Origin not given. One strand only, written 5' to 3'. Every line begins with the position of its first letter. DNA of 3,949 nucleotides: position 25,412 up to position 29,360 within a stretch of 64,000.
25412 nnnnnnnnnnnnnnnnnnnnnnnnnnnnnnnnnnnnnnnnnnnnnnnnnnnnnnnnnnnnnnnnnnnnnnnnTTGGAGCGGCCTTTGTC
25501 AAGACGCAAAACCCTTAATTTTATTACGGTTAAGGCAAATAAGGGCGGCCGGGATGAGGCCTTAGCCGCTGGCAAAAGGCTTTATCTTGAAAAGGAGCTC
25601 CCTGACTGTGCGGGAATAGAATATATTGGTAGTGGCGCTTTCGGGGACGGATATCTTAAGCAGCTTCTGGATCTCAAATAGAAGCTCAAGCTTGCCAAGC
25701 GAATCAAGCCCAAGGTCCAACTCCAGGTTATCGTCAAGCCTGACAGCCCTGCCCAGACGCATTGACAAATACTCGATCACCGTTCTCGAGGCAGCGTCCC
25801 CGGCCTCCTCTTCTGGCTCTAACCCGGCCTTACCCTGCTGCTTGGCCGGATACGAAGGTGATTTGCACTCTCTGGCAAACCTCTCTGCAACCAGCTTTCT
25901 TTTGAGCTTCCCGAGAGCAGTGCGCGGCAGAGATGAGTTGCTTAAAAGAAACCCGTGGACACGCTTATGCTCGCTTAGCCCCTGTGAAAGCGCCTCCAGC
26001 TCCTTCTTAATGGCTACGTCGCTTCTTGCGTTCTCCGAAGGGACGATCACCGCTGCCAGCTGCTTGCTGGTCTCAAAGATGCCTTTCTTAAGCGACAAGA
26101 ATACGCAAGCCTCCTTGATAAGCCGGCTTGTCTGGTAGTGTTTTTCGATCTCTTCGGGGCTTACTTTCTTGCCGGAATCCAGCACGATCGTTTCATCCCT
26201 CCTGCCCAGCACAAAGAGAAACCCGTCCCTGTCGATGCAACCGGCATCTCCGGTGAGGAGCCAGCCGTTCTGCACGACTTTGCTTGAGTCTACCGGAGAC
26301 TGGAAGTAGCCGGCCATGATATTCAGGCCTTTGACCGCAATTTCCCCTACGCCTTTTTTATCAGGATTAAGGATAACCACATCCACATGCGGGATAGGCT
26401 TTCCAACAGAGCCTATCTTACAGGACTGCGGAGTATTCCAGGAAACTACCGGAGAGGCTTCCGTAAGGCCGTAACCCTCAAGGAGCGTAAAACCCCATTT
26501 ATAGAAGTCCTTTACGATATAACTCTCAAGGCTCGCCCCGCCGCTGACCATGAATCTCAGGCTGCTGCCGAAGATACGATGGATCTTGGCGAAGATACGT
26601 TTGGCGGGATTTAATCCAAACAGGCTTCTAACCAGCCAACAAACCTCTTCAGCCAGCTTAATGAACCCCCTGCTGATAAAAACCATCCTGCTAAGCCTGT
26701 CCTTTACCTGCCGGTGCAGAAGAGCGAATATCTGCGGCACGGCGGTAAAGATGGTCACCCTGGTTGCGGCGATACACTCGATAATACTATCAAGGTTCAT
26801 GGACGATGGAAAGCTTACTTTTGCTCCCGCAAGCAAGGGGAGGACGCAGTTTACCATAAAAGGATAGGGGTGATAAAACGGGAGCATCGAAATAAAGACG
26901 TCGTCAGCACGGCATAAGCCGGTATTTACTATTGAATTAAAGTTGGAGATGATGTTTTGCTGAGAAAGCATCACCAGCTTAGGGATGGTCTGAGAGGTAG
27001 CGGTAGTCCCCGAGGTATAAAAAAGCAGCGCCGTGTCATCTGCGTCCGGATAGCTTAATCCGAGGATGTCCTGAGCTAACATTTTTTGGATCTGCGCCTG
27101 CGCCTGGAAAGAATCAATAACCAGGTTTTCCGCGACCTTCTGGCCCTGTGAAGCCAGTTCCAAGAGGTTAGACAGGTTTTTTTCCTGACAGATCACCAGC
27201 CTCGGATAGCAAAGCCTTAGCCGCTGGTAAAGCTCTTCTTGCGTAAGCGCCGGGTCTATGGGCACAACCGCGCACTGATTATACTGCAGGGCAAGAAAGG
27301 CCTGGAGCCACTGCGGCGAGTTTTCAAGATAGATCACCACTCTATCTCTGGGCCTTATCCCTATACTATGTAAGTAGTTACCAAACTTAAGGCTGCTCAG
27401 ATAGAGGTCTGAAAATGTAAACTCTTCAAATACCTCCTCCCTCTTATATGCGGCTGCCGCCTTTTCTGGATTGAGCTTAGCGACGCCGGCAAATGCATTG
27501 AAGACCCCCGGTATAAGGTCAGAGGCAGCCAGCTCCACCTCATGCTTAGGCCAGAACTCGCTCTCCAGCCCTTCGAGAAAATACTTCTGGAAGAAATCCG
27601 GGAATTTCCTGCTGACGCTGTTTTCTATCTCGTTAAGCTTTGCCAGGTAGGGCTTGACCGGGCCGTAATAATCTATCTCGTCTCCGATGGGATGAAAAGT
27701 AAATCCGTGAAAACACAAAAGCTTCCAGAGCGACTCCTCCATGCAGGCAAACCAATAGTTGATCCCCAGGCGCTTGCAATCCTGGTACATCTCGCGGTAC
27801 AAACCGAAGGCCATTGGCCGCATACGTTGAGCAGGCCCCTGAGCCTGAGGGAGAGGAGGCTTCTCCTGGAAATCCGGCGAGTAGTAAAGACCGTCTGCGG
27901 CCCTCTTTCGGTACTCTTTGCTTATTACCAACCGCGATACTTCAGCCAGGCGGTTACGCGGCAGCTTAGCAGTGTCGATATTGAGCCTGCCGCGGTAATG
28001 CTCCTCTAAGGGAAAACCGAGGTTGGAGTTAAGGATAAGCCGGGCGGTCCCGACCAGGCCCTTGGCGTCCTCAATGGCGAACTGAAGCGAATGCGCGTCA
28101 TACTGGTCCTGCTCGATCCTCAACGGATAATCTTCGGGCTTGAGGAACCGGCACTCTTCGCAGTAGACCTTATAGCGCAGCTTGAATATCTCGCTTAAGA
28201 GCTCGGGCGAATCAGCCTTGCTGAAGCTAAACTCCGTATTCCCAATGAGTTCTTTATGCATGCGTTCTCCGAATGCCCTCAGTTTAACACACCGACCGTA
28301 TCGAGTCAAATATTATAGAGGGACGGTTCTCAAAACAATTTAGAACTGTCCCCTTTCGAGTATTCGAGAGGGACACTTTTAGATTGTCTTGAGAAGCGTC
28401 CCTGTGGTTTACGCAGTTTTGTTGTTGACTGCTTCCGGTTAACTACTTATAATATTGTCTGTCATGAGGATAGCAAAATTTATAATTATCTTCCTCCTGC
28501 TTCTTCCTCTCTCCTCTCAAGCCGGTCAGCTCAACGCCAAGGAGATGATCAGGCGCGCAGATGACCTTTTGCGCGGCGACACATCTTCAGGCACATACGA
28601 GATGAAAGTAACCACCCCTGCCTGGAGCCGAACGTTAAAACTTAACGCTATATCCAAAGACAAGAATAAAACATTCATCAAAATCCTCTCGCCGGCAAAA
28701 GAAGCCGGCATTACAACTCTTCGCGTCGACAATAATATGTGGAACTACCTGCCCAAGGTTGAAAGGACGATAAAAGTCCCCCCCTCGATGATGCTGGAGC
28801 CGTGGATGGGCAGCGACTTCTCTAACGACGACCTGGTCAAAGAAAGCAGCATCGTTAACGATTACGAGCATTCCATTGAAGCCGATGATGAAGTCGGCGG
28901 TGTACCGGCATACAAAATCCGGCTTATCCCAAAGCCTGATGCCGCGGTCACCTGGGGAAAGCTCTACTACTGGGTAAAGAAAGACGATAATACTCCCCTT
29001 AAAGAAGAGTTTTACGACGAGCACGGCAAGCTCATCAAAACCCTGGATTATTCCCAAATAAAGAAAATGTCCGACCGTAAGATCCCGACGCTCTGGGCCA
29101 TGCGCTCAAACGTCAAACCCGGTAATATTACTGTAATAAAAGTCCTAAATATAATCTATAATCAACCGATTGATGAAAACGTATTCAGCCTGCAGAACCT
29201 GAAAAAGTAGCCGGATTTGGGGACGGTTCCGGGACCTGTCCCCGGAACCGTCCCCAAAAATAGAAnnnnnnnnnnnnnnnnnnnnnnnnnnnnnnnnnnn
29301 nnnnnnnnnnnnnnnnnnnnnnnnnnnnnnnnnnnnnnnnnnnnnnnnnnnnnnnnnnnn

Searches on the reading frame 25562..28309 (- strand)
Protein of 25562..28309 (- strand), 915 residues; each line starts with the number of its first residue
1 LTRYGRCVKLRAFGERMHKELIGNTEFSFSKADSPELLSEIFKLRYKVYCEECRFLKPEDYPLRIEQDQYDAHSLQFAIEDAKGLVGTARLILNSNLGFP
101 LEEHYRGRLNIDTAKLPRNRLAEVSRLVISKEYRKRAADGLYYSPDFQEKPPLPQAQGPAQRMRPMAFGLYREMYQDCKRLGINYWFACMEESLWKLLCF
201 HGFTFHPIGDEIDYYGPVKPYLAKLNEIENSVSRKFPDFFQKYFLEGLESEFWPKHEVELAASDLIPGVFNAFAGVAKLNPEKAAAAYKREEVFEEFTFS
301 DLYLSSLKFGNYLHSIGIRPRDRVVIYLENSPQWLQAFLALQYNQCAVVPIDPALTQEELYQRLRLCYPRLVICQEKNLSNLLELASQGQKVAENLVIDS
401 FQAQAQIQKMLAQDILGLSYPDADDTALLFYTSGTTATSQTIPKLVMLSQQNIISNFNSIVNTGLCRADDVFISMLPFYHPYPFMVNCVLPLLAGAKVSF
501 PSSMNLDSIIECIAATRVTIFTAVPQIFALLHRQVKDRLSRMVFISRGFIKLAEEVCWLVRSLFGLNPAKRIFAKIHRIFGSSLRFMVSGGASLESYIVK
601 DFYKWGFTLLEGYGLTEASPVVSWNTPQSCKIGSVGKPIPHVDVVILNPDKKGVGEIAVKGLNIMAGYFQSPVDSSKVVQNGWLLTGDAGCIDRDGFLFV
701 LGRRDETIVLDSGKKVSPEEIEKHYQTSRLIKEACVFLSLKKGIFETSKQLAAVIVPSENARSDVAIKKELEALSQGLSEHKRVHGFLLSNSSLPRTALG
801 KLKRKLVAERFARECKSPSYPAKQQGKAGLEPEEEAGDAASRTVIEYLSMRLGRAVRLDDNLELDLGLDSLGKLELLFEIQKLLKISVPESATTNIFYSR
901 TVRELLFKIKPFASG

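Call 5: search_protein_families(library=ncbifam, proteins=[window:25562-28309:-], max_evalue=0.00001)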
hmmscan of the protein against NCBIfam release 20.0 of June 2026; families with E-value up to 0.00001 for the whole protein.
window:25562-28309:- (915 aa): 102 families (the best 25 are shown)
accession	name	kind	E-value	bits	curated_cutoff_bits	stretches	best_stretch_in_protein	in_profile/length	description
NF004837.0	PRK06187.1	subfamily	7.2e-72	242.3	476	2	582-813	286-524/531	long-chain-fatty-acid--CoA ligase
NF005702.0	PRK07514.1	subfamily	3.4e-59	200.5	558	2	581-814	269-503/506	malonyl-CoA synthase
NF004114.0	PRK05605.1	equivalog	2.5e-56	191.2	766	3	580-814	336-572/575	long-chain-fatty-acid--CoA ligase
TIGR03694.1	exosort_acyl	subfamily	1.1e-55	188.7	111.95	1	25-241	6-231/241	PEP-CTERM/exosortase system-associated acyltransferase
NF005307.0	PRK06839.1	equivalog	4.7e-55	187.1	748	2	582-808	264-490/496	o-succinylbenzoate--CoA ligase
NF052269.1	Staph_lig_FadD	equivalog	5.4e-52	176.8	650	2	583-810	266-492/499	long-chain-fatty-acid--CoA ligase FadD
NF002966.0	PRK03640.1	equivalog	1.5e-50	172.2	556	2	574-809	245-478/483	o-succinylbenzoate--CoA ligase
NF006181.0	PRK08314.1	subfamily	8.3e-50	169.6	705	3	582-810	319-553/563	long-chain-fatty-acid--CoA ligase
NF004511.1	PRK05852.1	equivalog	5.5e-49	167.1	650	2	582-812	274-505/505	FadD7 family fatty acid--CoA ligase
TIGR01923.1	menE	equivalog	2.3e-48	165.2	330.15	2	582-738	224-381/442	o-succinylbenzoate--CoA ligase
NF005714.0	PRK07529.1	subfamily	2.4e-47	161.6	632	2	582-725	338-495/640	acyl-CoA synthetase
NF005220.0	PRK06710.1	equivalog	3.8e-47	160.6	1116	3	582-810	323-552/563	long-chain-fatty-acid--CoA ligase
NF006182.0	PRK08316.1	subfamily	1.7e-46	158.8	663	2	277-534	21-277/523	fatty acyl-CoA synthetase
NF006386.0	PRK08633.1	equivalog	8.6e-44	149.6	1221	2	575-703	891-1040/1147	acyl-[ACP]--phospholipid O-acyltransferase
NF004229.0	PRK05677.1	subfamily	9e-44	149.9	879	2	582-807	326-552/563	long-chain-fatty-acid--CoA ligase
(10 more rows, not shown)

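Call 6: search_protein_families(library=pfam, proteins=[window:25562-28309:-], max_evalue=0.001)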
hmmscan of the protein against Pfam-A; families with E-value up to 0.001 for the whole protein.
window:25562-28309:- (915 aa): 5 families
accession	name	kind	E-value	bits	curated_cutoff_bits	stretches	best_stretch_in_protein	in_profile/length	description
PF00501.34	AMP-binding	-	1.5e-74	251.6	29.9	1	277-669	5-384/384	AMP-binding enzyme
PF13444.12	Acetyltransf_5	-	9.9e-15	55.5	22.4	1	44-139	1-97/102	Acetyltransferase (GNAT) domain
PF21926.2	FeeM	-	7.6e-11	42.5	27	1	40-136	1-95/158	N-acyl amino acid synthase FeeM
PF23562.2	AMP-binding_C_3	-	1.7e-06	28.9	20.8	1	705-815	1-116/124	AMP-binding enzyme C-terminal domain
PF00550.31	PP-binding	-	0.00044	20.9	20.8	1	844-892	3-53/67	Phosphopantetheine attachment site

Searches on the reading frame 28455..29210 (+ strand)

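Call 14: search_protein_families(library=ncbifam, proteins=[window:28455-29210:+], max_evalue=0.000001)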
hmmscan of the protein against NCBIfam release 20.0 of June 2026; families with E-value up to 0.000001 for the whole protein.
window:28455-29210:+ (251 aa): 0 families

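Call 35: search_protein_families(library=pfam, proteins=[window:28455-29210:+], max_evalue=0.01)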
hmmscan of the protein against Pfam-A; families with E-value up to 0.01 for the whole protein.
window:28455-29210:+ (251 aa): 2 families
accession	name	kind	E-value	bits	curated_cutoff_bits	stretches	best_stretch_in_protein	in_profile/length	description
PF17131.11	LolA_like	-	7.9e-56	189.1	30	1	70-251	2-184/184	Outer membrane lipoprotein-sorting protein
PF03888.20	MucB_RseB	-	0.0088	16.1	22.3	0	114-203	83-164/178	MucB/RseB N-terminal domain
